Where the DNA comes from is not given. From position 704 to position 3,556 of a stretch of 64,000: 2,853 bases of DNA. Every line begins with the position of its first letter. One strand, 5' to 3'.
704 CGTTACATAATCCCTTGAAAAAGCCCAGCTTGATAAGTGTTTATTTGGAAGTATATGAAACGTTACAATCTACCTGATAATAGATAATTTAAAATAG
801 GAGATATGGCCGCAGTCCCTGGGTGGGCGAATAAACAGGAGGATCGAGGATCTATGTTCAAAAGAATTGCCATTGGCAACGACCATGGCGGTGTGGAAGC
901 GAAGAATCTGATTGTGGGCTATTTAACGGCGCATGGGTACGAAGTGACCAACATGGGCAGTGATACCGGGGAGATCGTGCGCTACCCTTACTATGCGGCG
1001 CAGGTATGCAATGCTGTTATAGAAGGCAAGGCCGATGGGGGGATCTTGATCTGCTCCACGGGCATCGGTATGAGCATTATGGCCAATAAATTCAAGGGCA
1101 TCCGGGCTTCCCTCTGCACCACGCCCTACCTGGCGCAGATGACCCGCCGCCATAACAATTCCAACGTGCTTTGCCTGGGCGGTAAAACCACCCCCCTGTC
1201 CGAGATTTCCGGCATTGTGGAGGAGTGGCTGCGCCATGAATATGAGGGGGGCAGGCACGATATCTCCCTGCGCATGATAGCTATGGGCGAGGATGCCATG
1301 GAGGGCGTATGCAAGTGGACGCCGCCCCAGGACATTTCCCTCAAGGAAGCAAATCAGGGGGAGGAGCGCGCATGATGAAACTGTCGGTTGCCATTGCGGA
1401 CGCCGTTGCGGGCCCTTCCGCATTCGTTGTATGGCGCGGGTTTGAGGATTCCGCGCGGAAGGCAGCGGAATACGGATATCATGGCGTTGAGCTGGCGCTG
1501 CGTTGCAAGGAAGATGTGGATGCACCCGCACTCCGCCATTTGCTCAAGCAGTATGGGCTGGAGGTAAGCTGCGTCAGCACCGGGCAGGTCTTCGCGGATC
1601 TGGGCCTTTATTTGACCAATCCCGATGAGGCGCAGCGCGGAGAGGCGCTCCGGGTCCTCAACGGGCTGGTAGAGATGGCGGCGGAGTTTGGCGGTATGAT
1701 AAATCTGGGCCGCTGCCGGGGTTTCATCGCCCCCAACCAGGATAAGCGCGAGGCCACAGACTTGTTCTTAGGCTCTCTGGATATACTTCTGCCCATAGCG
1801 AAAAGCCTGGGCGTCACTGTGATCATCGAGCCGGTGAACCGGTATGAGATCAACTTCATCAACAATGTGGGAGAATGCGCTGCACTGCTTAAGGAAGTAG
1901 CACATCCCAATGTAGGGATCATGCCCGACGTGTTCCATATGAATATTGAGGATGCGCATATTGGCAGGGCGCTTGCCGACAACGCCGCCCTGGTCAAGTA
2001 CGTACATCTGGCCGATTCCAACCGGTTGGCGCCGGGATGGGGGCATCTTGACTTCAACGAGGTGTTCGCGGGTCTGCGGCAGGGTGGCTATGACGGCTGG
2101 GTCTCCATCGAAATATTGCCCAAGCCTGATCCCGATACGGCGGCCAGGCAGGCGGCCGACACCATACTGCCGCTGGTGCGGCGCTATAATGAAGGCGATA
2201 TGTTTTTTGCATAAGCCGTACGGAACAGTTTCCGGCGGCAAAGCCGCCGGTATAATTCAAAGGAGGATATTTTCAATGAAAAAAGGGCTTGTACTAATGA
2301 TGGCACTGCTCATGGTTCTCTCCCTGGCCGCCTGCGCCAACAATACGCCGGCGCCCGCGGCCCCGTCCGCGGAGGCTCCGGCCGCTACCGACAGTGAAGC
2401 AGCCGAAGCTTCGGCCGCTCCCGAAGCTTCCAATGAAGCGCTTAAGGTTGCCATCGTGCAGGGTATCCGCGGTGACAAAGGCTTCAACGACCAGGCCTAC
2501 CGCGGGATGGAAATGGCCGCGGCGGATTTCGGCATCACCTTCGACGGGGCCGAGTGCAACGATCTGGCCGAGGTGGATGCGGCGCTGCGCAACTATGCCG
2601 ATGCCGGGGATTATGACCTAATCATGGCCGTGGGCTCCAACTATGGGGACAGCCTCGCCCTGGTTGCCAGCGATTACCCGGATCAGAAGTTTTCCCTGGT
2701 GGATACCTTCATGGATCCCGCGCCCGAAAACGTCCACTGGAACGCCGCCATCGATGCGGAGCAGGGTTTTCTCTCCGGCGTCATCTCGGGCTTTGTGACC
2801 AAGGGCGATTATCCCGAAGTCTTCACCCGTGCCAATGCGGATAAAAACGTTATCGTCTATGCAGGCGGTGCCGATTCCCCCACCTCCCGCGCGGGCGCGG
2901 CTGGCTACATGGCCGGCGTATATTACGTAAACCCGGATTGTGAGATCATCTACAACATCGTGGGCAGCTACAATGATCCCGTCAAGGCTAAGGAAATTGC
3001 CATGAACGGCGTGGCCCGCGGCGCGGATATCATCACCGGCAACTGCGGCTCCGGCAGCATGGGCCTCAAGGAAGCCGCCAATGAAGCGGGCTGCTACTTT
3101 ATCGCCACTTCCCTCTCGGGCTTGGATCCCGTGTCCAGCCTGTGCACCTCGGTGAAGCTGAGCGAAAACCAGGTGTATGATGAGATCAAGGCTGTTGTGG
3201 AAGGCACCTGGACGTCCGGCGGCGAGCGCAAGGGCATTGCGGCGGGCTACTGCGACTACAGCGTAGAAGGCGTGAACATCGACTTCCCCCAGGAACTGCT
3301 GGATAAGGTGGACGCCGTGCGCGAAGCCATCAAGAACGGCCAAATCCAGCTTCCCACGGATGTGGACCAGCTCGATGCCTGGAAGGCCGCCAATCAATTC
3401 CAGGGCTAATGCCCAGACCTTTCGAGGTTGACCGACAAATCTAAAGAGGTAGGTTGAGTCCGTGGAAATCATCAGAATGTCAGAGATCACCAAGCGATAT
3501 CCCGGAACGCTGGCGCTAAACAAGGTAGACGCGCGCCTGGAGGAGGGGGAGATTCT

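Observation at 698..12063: LacI-gated nucleoside-type import operon fused to an unassigned sugar-phosphate module and four nucleoside hydrolases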

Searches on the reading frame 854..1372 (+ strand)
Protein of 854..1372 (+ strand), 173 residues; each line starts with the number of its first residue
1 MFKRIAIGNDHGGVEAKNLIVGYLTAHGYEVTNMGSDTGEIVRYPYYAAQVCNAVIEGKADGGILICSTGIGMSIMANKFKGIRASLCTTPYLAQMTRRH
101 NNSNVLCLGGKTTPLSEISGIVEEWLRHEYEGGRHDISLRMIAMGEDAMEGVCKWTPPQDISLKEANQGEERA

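Call 6: search_protein_families(library=pfam, proteins=[window:854-1372:+], max_evalue=0.001)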
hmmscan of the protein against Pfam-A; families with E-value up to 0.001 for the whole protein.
window:854-1372:+ (173 aa): 1 family
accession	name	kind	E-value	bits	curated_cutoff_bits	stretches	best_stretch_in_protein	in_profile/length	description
PF02502.23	LacAB_rpiB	-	3.6e-50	169.9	24.7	1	5-142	1-138/138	Ribose/Galactose Isomerase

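Call 7: search_protein_families(library=ncbifam, proteins=[window:854-1372:+], max_evalue=0.001)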
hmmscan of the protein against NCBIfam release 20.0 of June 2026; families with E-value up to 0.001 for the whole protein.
window:854-1372:+ (173 aa): 12 families
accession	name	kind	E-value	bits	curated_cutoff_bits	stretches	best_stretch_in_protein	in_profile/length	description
TIGR01120.1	rpiB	equivalog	1.1e-50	171.3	138.65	1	4-142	1-139/143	ribose 5-phosphate isomerase B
NF004051.0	PRK05571.1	subfamily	2.1e-48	163.9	135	1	3-144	2-144/149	ribose-5-phosphate isomerase B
TIGR00689.1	rpiB_lacA_lacB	subfamily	9.6e-47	158.5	88.3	1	5-143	1-140/145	RpiB/LacA/LacB family sugar-phosphate isomerase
TIGR02133.1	RPI_actino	equivalog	3.6e-31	108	168.2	1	4-136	2-135/148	ribose-5-phosphate isomerase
NF006381.0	PRK08622.1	equivalog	1.8e-29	102.8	234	1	4-134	2-132/171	galactose-6-phosphate isomerase subunit LacB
NF006380.0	PRK08621.1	equivalog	8.1e-23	81.4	164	1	4-142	2-138/142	galactose-6-phosphate isomerase subunit LacA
NF051858.1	EryPhIsonDerIRhiz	equivalog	1.3e-22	80.5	240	1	4-131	2-131/150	D-erythrulose-4-phosphate isomerase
NF009258.0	PRK12615.1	equivalog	2.4e-21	76.3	325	1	4-134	2-132/171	galactose-6-phosphate isomerase subunit LacB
TIGR01119.1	lacB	equivalog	1.9e-20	73.2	312.55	1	4-133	2-131/171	galactose-6-phosphate isomerase subunit LacB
NF009257.0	PRK12613.1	equivalog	1.4e-16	60.9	243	1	5-142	3-137/141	galactose-6-phosphate isomerase subunit LacA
TIGR01118.1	lacA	equivalog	5.7e-15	55.7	181.1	1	5-142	3-138/141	galactose-6-phosphate isomerase subunit LacA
NF006753.0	PRK09273.1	equivalog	4.7e-07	29.4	137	1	25-108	27-112/211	hypothetical protein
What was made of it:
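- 854..1375 (+): RpiB* : specialised RpiB/LacAB-family isomerase paralogue. TIGR01120, 171 bits, above the 138.65 cut-off (call 7).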

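Call 50: search_solved_structures(query=window:854-1372:+, max_evalue=1e-10, show_alignments=1)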
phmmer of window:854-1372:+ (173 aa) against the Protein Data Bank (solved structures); distinct sequences matched with E-value up to 1e-10: 22.
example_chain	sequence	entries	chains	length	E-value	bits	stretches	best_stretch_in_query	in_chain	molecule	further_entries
1nn4_A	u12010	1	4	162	2.1e-39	138.2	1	2-142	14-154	Ribose 5-phosphate isomerase B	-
2vvr_A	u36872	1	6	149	2.2e-38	134.9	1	3-142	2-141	RIBOSE-5-PHOSPHATE ISOMERASE B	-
3he8_A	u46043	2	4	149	2.3e-37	131.5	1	4-139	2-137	Ribose-5-phosphate isomerase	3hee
3ph3_A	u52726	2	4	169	2.6e-37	131.4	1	4-139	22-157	Ribose-5-phosphate isomerase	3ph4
3s5p_A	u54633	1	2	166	2.6e-37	131.3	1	4-143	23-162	Ribose 5-phosphate isomerase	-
6fxw_A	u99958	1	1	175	7.6e-35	123.3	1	2-156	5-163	Putative ribose 5-phosphate isomerase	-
1o1x_A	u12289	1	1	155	7e-33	116.9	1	4-142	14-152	ribose-5-phosphate isomerase RpiB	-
6fxs_A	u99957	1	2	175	2.9e-29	105.1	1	1-147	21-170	Ribose 5-phosphate isomerase, putative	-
4em8_A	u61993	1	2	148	2.4e-26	95.6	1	2-141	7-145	Ribose 5-phosphate isomerase B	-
3k7o_A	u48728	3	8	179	7.7e-25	90.8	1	1-136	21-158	Ribose 5-phosphate isomerase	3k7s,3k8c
6fxl_A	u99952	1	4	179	3.2e-24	88.8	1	1-136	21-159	Ribose 5-phosphate isomerase, putative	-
3m1p_A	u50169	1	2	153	1e-23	87.1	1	1-135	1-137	Ribose 5-phosphate isomerase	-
3k7p_A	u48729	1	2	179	1.4e-23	86.6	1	1-136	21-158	Ribose 5-phosphate isomerase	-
6mu0_A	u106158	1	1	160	1.9e-22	83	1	4-142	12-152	Probable ribose-5-phosphate isomerase B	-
4lfk_B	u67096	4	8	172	2.3e-19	72.9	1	5-131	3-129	Galactose-6-phosphate isomerase subunit B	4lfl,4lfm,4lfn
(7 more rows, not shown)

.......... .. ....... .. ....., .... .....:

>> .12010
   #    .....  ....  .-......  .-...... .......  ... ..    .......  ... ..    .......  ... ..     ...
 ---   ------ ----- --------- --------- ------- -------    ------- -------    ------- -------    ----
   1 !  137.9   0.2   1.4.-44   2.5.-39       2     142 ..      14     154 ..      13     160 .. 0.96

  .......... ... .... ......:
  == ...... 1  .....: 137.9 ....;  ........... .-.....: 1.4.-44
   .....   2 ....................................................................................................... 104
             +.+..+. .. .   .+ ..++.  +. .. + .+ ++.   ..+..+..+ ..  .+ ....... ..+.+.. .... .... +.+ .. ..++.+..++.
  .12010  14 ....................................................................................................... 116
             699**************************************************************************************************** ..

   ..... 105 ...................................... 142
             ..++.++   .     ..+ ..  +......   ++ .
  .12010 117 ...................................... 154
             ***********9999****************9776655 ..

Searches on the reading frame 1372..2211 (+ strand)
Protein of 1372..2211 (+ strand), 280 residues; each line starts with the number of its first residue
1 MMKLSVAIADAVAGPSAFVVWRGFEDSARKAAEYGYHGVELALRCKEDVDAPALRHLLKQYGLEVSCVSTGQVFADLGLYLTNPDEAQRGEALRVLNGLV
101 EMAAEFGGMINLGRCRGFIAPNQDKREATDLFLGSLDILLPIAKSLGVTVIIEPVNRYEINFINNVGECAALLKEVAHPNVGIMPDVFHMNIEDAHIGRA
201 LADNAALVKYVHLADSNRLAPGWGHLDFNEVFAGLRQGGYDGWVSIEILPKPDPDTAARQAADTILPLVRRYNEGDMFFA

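Call 6: search_protein_families(library=pfam, proteins=[window:1372-2211:+], max_evalue=0.001)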
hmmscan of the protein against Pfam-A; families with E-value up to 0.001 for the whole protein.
window:1372-2211:+ (280 aa): 1 family
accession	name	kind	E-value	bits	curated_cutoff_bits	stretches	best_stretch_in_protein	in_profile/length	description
PF01261.30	AP_endonuc_2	-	2.4e-42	145.8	31.1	1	29-264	2-245/249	Xylose isomerase-like TIM barrel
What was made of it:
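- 1372..2214 (+): Ketose 3-epimerase-family TIM barrel (AP_endonuc_2). Pfam 146 bits (call 6).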

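Call 7: search_protein_families(library=ncbifam, proteins=[window:1372-2211:+], max_evalue=0.001)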
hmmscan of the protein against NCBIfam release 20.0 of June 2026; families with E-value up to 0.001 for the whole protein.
window:1372-2211:+ (280 aa): 11 families
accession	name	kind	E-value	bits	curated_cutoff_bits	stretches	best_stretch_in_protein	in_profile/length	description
NF041099.2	keto_glucon_epim_IolO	equivalog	1.1e-70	238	300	1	2-266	1-265/269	5-keto-L-gluconate epimerase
NF051856.1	PsicseEpim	equivalog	1.2e-26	94.2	300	1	78-247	71-244/287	D-psicose 3-epimerase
TIGR03234.1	OH-pyruv-isom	equivalog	1.1e-23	83.9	353.45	1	24-254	16-246/254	hydroxypyruvate isomerase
NF043033.1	OxoTetrIsom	equivalog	7.6e-18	65.2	325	1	24-253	17-242/251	2-oxo-tetronate isomerase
NF007444.0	PRK09997.1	equivalog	1.6e-12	47.5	465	1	148-252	138-245/258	hydroxypyruvate isomerase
NF007360.0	PRK09856.1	equivalog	7e-12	45.4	305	1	26-265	17-267/276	fructoselysine 3-epimerase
TIGR04379.1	myo_inos_iolE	equivalog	1e-09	38.4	290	0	221-252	239-270/290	myo-inosose-2 dehydratase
NF009688.0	PRK13209.1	subfamily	2.3e-06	26.8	317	1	82-254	87-260/286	L-ribulose-5-phosphate 3-epimerase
NF009689.0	PRK13210.1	subfamily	8.1e-06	25.2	200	1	82-264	83-274/286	L-ribulose-5-phosphate 3-epimerase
NF007441.0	PRK09989.1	equivalog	2.5e-05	24.2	412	1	170-251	162-244/258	HPr family phosphocarrier protein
TIGR00542.1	hxl6Piso_put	equivalog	4.3e-05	23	272.15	1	81-253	81-254/279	L-ribulose-5-phosphate 3-epimerase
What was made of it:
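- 1372..2214 (+): NCBIfam IolO 238 bits, below the 300 cut-off (call 7).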

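Call 51: search_solved_structures(query=window:1372-2211:+, max_evalue=0.00001, show_alignments=1)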
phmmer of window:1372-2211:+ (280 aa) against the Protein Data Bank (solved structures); distinct sequences matched with E-value up to 0.00001: 28.
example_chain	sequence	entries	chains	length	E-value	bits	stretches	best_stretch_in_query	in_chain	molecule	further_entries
2zvr_A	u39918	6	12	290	6e-43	150.5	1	2-267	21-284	Uncharacterized protein TM_0416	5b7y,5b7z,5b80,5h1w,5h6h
8yeb_A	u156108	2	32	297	6.6e-24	88.1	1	23-248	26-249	Ketose 3-epimerase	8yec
5zfs_A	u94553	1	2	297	6.6e-24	88.1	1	23-248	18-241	D-allulose-3-epimerase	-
7erm_A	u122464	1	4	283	2.6e-22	82.8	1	30-250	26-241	D-tagatose 3-epimerase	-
7ern_A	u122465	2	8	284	2.7e-22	82.8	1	30-250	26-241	D-tagatose 3-epimerase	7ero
6wn6_A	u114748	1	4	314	6.3e-22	81.6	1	86-259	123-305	3-keto-D-glucoside 4-epimerase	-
3vyl_A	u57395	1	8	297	6.4e-21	78.3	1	30-248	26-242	L-ribulose 3-epimerase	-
7cj4_A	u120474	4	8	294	9.2e-21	77.8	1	27-249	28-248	Epimerase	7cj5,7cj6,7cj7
7cj8_A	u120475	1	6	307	9.8e-21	77.7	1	27-249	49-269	Epimerase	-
7cj9_A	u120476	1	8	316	3.9e-20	75.7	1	27-249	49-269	Epimerase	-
8xix_A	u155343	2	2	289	2.1e-19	73.3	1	124-251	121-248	D-tagatose 3-epimerase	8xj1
8xiv_A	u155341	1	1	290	2.1e-19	73.3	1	124-251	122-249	D-tagatose 3-epimerase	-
7dz2_A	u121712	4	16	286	3.5e-19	72.6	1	33-257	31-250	D-tagatose 3-epimerase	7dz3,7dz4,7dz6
7dz5_A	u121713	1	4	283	3.5e-19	72.6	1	33-257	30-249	D-tagatose 3-epimerase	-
4xsl_A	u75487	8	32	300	3.9e-18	69.1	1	27-248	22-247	D-tagatose 3-epimerase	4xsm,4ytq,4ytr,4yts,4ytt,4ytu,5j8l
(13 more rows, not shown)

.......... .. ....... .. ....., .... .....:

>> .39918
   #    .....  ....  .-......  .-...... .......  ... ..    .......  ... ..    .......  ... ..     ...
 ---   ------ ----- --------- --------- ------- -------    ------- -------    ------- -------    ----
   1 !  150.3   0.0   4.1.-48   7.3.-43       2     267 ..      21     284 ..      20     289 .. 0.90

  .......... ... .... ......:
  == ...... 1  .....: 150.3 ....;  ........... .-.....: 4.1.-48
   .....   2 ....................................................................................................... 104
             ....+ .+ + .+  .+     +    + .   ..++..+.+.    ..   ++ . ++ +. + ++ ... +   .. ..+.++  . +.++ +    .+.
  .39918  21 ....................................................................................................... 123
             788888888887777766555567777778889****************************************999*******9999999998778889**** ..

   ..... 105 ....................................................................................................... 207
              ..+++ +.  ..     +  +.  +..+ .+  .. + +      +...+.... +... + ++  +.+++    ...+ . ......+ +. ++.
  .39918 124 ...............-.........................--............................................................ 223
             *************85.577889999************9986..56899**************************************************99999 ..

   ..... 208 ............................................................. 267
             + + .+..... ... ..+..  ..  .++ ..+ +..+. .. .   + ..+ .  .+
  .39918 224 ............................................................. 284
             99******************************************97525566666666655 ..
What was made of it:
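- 1372..2214 (+): The closest PDB sequence is TM0416 at 150 bits, and the conserved acidic and His motifs align (call 51).
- On Ketose 3-epimerase / IolO group of AP_endonuc_2: The motifs iiEPvNRyE, DvfHmniE, HlaDsnR and vsiE align (call 51).
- The TIM barrel is closest to the ketose 3-epimerase TM0416 (call 51).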

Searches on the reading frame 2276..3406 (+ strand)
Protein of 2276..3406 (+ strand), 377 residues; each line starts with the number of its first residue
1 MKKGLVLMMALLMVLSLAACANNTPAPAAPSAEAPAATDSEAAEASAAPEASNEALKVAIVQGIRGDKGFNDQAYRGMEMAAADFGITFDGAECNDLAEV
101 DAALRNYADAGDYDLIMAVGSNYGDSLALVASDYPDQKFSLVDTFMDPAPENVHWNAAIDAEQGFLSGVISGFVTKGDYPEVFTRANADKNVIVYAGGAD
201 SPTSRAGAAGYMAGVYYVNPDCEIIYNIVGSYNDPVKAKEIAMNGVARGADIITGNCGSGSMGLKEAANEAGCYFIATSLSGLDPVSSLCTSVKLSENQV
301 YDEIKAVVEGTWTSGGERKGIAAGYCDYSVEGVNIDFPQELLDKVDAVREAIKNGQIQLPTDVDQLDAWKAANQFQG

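Call 6: search_protein_families(library=pfam, proteins=[window:2276-3406:+], max_evalue=0.001)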
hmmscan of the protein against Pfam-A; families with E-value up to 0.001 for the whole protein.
window:2276-3406:+ (377 aa): 1 family
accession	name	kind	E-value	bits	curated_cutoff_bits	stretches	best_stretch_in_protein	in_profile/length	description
PF02608.20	Bmp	-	6.1e-35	121.1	24.1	1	59-360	6-298/301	ABC transporter substrate-binding protein PnrA-like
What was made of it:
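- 2276..3409 (+): BMP-family lipoprotein, the substrate-binding protein of the ABC importer. PF02608, 121 bits (call 6).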

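Call 7: search_protein_families(library=ncbifam, proteins=[window:2276-3406:+], max_evalue=0.001)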
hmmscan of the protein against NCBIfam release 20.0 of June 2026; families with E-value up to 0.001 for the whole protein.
window:2276-3406:+ (377 aa): 1 family
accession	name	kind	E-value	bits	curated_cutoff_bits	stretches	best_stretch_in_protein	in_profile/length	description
NF047927.1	ABC_BMP_B6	equivalog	1.6e-17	63.7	400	1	58-364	5-304/314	putative B6 ABC transporter substrate-binding protein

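Call 63: search_solved_structures(query=window:2276-3406:+, max_evalue=0.00001)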
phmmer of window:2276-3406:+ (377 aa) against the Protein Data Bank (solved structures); distinct sequences matched with E-value up to 0.00001: 14.
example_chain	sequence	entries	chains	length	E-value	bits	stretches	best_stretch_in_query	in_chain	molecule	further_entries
4pev_A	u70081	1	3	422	4.2e-24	88.5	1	23-333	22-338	Membrane lipoprotein family protein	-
7x0r_A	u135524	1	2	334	2.1e-22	82.9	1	50-367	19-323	Lbp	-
9q1u_A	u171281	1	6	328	1.3e-13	54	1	53-276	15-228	Basic membrane protein A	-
4iil_A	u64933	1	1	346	1.9e-12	50.2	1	108-360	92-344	Membrane lipoprotein TpN38(b)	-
6shu_A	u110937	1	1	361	1.1e-11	47.7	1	41-364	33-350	Basic membrane protein D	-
6yab_AAA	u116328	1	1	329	1.4e-11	47.4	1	63-266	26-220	Lipoprotein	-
6yab_DDD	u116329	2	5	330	1.4e-11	47.3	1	63-266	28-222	Lipoprotein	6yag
6ya3_C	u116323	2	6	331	1.4e-11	47.3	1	63-266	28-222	Lipoprotein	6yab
6y9u_A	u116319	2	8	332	1.4e-11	47.3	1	63-266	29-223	Lipoprotein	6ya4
4ycs_A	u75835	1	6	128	7.6e-11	44.9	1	51-175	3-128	Uncharacterized protein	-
4p98_A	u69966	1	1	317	7.7e-11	44.9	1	41-361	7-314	Extracellular solute-binding protein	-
3s99_A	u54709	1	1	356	1.1e-10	44.4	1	50-329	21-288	Basic membrane lipoprotein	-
2fqw_A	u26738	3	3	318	5.7e-09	38.7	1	63-268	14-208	Membrane lipoprotein tmpC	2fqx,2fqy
6pi5_A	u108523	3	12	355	1e-07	34.6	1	170-357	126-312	Atrazine periplasmic binding protein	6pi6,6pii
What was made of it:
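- On BMP/PnrA-type nucleoside ABC importer: Other BMP-family PDB matches are deposited as an atrazine-binding protein (6pi5) and TpN38(b) (4iil), which I recall as the riboflavin-binding RfuA (call 63).
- Closest known: BMP-lipoprotein nucleoside ABC importers. Different: The Bmp protein is only distantly related to PnrA, at 38.7 bits (call 63).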
